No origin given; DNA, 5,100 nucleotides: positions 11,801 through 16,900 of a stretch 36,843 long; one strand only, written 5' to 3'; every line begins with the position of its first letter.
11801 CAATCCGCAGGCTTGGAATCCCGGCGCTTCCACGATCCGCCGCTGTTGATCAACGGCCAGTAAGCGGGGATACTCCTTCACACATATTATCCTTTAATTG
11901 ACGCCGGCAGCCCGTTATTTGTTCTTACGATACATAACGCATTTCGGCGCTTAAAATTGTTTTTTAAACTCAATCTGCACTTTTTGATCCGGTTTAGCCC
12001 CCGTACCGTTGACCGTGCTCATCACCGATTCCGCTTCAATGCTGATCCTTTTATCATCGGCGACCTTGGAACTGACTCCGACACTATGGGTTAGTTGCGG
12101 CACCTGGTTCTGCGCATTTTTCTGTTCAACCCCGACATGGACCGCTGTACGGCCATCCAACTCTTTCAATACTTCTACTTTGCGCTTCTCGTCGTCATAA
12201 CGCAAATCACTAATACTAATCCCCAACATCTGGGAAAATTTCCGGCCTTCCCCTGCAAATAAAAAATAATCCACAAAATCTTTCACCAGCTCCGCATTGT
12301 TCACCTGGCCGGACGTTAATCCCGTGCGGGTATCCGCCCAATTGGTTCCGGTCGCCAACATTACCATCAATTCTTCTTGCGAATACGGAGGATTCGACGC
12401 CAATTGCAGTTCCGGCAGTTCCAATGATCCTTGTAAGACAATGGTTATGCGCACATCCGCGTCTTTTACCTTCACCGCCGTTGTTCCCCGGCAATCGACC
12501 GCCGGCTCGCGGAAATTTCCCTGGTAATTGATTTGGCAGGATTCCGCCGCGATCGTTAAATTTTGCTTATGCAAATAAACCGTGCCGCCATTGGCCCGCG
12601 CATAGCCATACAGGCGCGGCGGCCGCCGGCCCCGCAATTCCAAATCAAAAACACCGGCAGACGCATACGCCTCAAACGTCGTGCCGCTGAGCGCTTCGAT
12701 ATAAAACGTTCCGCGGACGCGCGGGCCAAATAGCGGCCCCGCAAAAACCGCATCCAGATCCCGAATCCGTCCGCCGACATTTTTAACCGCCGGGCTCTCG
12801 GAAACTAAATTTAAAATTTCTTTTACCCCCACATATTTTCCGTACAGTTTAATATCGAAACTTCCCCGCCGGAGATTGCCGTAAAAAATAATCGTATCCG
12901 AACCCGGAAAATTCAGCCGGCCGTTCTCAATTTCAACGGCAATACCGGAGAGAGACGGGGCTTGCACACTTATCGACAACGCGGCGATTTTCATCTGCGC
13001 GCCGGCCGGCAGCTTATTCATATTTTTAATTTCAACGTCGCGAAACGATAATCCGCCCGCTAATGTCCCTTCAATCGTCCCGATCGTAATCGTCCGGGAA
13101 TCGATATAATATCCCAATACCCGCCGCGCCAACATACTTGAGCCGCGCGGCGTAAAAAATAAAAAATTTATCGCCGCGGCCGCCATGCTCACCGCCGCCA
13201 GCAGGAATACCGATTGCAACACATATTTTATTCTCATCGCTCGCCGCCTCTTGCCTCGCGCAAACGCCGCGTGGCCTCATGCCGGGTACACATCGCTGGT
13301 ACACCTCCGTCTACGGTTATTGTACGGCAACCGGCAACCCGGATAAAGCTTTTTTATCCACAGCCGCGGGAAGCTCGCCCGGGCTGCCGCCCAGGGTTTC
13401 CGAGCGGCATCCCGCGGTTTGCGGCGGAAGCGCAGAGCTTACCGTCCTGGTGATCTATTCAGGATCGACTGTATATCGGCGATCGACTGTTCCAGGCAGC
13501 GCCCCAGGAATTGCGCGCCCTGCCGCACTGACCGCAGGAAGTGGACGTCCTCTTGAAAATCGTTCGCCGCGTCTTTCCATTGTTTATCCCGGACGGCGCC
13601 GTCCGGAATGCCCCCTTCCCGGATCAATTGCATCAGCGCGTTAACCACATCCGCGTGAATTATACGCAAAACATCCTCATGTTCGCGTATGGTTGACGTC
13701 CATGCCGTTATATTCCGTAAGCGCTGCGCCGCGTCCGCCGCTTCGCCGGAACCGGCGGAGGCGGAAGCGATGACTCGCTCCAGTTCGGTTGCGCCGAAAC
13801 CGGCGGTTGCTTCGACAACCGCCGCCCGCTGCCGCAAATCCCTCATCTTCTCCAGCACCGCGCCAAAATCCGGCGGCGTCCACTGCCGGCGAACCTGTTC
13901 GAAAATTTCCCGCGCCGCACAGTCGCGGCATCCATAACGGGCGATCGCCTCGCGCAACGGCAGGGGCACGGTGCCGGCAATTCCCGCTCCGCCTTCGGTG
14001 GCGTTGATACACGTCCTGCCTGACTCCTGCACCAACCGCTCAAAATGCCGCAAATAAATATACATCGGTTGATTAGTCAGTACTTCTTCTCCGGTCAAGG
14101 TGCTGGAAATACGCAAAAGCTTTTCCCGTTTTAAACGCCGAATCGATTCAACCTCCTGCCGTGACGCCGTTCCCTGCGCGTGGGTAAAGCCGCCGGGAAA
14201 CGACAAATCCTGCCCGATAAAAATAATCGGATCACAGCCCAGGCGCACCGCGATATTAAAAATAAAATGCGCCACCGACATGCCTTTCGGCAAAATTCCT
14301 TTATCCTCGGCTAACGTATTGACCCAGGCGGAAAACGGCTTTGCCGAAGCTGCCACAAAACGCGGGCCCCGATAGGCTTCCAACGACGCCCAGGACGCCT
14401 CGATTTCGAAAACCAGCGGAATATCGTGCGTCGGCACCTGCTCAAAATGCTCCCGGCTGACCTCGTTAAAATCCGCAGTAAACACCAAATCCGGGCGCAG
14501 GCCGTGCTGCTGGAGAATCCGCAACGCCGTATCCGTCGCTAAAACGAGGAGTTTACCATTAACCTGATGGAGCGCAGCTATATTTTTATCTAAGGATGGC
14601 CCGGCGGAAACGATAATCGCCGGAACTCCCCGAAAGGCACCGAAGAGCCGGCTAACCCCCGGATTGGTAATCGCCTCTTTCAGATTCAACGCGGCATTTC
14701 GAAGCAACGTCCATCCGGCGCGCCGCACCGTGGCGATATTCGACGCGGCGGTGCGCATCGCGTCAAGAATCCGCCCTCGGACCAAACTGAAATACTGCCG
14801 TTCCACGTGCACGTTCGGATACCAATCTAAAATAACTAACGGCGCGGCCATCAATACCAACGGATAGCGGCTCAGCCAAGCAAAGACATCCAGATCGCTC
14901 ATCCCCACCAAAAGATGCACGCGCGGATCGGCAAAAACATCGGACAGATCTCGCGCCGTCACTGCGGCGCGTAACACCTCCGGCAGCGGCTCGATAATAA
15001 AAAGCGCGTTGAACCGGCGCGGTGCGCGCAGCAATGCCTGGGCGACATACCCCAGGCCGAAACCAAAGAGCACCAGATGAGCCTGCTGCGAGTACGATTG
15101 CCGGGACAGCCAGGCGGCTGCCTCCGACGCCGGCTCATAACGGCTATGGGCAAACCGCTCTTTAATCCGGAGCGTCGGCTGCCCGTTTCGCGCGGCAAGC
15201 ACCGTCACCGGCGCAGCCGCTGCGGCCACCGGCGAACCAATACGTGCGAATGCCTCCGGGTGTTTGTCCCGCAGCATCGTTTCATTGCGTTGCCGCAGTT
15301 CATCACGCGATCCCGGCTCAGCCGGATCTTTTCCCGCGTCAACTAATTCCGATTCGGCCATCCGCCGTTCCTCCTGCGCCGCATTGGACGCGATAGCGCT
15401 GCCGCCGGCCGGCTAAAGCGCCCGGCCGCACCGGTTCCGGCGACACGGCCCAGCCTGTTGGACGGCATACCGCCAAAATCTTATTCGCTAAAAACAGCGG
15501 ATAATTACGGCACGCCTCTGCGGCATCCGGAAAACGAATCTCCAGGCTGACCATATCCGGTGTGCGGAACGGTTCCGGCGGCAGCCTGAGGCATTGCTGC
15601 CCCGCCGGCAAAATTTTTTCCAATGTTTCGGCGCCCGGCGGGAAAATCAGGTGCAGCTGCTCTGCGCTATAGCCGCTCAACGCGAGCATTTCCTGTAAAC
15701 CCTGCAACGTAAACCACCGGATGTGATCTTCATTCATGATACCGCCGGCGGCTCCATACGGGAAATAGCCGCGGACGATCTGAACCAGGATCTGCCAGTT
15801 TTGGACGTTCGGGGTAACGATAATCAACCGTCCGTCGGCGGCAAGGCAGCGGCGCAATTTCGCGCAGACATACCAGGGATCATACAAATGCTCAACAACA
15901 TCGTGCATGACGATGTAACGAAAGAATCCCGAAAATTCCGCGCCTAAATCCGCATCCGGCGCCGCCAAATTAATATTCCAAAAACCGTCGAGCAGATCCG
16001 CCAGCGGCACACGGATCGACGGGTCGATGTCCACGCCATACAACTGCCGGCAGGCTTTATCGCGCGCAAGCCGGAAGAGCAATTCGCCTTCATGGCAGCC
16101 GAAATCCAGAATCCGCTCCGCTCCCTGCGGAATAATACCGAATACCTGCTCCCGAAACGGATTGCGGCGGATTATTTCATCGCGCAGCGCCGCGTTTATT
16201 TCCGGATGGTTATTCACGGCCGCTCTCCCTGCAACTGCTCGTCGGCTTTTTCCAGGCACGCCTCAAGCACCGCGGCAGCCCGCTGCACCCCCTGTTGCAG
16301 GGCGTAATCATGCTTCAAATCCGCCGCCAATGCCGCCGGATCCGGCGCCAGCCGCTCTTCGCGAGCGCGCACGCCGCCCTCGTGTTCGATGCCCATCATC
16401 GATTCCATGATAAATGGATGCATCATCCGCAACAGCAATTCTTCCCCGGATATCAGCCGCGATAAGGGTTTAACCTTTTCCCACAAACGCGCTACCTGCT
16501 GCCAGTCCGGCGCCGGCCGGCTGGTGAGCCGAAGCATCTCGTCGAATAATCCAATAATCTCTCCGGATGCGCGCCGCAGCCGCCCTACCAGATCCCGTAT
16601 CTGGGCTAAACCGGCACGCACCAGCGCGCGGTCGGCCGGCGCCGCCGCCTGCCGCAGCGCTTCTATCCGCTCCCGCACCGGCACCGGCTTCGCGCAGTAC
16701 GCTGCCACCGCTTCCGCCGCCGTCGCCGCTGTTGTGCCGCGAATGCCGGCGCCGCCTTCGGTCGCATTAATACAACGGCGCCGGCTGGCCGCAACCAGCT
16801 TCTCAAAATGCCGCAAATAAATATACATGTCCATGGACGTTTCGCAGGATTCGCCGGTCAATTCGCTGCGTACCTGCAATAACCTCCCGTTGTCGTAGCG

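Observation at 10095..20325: Sigma54-driven Maf / radical-SAM locus: candidate undescribed flagellin (surface protein) modification pathway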

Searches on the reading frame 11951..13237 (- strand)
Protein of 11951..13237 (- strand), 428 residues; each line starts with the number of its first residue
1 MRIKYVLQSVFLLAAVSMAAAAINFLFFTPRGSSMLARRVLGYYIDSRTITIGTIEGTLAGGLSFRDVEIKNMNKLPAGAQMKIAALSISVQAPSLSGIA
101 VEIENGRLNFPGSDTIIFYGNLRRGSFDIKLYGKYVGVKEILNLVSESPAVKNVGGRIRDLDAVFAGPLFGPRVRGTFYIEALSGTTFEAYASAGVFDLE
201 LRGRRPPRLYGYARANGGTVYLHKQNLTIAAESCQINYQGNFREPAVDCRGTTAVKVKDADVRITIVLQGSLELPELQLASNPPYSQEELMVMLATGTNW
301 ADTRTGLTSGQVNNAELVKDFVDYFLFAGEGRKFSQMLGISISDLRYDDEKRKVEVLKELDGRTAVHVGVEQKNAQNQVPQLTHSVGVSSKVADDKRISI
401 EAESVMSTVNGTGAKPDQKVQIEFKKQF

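Call 3: search_protein_families(library=pfam, proteins=[window:11951-13237:-], max_evalue=0.01)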
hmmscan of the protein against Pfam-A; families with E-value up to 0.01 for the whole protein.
window:11951-13237:- (428 aa): 1 family
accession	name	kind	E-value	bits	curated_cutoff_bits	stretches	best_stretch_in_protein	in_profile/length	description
PF04357.19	TamB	-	1.7e-12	47.7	22.4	1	197-428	152-381/381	TamB, inner membrane protein subunit of TAM complex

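Call 4: search_protein_families(library=ncbifam, proteins=[window:11951-13237:-], max_evalue=0.01)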
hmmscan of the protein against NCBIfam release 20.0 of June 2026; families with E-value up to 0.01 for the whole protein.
window:11951-13237:- (428 aa): 0 families

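Call 58: search_protein_families(library=ncbifam, proteins=[window:11951-13237:-], max_evalue=0.001)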
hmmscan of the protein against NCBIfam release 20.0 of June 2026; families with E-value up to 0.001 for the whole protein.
window:11951-13237:- (428 aa): 0 families

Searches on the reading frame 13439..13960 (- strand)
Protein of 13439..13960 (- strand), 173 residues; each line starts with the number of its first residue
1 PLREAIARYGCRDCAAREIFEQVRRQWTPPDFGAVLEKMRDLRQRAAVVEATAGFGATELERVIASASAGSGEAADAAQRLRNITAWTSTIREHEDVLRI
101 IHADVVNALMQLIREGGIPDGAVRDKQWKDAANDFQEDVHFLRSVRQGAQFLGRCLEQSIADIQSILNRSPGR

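Call 108: search_protein_families(library=pfam, proteins=[window:13439-13960:-], max_evalue=1)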
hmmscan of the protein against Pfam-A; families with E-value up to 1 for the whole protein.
window:13439-13960:- (173 aa): 2 families
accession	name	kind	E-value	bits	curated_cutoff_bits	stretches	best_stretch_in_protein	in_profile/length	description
PF03585.19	Herpes_ICP4_C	-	0.05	12.8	25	1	42-101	54-114/444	Herpesvirus ICP4-like protein C-terminal region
PF22041.1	GST_C_7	-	0.2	12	27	0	119-153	55-91/140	Glutathione S-transferase, C-terminal domain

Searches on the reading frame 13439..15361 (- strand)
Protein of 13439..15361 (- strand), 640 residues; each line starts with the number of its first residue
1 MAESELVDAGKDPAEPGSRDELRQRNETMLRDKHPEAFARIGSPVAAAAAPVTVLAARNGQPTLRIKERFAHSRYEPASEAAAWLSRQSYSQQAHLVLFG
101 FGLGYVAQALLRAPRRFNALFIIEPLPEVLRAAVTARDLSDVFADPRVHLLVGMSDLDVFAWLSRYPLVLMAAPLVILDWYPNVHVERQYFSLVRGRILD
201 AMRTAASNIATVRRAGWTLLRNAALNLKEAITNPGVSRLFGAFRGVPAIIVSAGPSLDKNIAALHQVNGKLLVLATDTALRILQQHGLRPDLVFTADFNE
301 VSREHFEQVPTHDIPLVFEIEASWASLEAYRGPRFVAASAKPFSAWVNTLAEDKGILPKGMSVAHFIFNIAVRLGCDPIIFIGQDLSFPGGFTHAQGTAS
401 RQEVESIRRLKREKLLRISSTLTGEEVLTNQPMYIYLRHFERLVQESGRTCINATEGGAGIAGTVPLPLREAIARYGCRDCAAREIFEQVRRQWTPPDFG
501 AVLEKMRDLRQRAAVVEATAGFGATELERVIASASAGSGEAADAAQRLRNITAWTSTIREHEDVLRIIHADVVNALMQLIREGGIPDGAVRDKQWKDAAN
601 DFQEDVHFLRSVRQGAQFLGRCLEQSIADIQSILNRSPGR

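Call 3: search_protein_families(library=pfam, proteins=[window:13439-15361:-], max_evalue=0.01)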
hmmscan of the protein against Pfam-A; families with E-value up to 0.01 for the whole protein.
window:13439-15361:- (640 aa): 2 families
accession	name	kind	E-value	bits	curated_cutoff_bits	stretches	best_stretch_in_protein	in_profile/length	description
PF01973.23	MptE-like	-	4.7e-42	144.1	34.6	1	222-389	2-169/171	6-hydroxymethylpterin diphosphokinase MptE-like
PF20157.4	Maf_flag10_N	-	4e-05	23.6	23.5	1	86-144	99-162/228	Glycosyltransferase Maf N-terminal domain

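Call 4: search_protein_families(library=ncbifam, proteins=[window:13439-15361:-], max_evalue=0.01)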
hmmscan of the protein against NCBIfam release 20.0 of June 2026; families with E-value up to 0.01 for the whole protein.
window:13439-15361:- (640 aa): 1 family
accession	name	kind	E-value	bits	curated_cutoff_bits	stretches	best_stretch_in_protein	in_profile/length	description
NF050051.1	FlagModPseD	domain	2.6e-27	95.7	670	1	220-472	200-461/640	flagellin modification protein PseD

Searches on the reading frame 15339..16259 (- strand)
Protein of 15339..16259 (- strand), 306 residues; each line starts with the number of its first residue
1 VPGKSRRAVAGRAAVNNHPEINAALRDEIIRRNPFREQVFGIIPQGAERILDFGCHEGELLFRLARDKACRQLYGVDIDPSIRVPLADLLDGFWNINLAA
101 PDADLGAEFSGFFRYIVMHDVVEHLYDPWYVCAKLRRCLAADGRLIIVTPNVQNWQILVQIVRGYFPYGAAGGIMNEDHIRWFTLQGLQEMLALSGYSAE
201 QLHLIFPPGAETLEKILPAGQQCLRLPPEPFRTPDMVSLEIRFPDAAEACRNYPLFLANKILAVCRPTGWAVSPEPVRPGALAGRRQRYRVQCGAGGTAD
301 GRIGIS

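Call 3: search_protein_families(library=pfam, proteins=[window:15339-16259:-], max_evalue=0.01)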
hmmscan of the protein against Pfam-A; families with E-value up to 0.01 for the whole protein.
window:15339-16259:- (306 aa): 6 families
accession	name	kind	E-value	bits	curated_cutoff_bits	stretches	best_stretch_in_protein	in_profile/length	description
PF13489.12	Methyltransf_23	-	2.2e-14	54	27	1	47-201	23-163/164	Methyltransferase domain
PF08242.18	Methyltransf_12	-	4.6e-09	37.3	30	1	51-145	1-98/98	Methyltransferase domain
PF07021.18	MetW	-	8.4e-07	29.2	21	1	38-164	6-125/193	Methionine biosynthesis protein MetW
PF13847.12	Methyltransf_31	-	8.8e-07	29.1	27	1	47-157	4-119/145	Methyltransferase domain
PF08241.18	Methyltransf_11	-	2.1e-06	28.7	21.2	1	51-147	1-95/95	Methyltransferase domain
PF13649.12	Methyltransf_25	-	1.2e-05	26.3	27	1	50-143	1-97/97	Methyltransferase domain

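Call 4: search_protein_families(library=ncbifam, proteins=[window:15339-16259:-], max_evalue=0.01)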
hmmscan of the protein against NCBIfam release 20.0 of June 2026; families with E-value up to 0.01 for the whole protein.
window:15339-16259:- (306 aa): 7 families
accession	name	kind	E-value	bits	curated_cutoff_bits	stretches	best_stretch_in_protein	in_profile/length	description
TIGR02081.1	metW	equivalog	7.9e-07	28.8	189.5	1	37-167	5-128/194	methionine biosynthesis protein MetW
TIGR04345.1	ovoA_Cterm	equivalog_domain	3.1e-05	23.6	170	0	109-151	132-173/242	putative 4-mercaptohistidine N1-methyltransferase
TIGR01983.1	UbiG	equivalog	3.7e-05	23.1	102.95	1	47-162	50-166/228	bifunctional 2-polyprenyl-6-hydroxyphenol methylase/3-demethylubiquinol 3-O-methyltransferase UbiG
TIGR04074.1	bacter_Hen1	equivalog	0.00011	20.9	340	1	44-78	280-314/462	3' terminal RNA ribose 2'-O-methyltransferase Hen1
NF043040.1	corrin_prot_MT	hypoth_equivalog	0.0033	16.9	180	0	35-81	30-74/216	corrinoid protein-associated methyltransferase CpaM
TIGR00452.1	TIGR00452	equivalog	0.0049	15.7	275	0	48-153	119-225/316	tRNA 5-methoxyuridine(34)/uridine 5-oxyacetic acid(34) synthase CmoB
NF011650.0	PRK15068.1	equivalog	0.0054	15.6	209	0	48-152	124-230/324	tRNA 5-methoxyuridine(34)/uridine 5-oxyacetic acid(34) synthase CmoB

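Call 66: search_solved_structures(query=window:15339-16259:-, max_evalue=0.01)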
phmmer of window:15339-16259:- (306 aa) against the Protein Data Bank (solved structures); distinct sequences matched with E-value up to 0.01: 4.
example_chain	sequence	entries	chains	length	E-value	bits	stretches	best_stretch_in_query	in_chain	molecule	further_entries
3cc8_A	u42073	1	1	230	3.1e-14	56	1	47-206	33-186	Putative methyltransferase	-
3jwi_A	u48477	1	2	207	0.00026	23.4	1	45-88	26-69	Methyltransferase type 12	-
3jwg_A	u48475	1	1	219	0.0003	23.2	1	45-88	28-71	Methyltransferase type 12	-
3jwh_A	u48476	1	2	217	0.0092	18.3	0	40-80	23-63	Hen1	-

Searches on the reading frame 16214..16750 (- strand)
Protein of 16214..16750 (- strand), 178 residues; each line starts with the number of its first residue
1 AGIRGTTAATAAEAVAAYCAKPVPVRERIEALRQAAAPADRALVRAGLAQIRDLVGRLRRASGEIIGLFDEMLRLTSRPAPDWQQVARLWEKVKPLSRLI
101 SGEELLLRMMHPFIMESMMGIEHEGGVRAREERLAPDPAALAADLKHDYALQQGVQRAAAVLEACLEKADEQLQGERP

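Call 108: search_protein_families(library=pfam, proteins=[window:16214-16750:-], max_evalue=1)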
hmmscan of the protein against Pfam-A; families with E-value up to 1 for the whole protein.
window:16214-16750:- (178 aa): 0 families
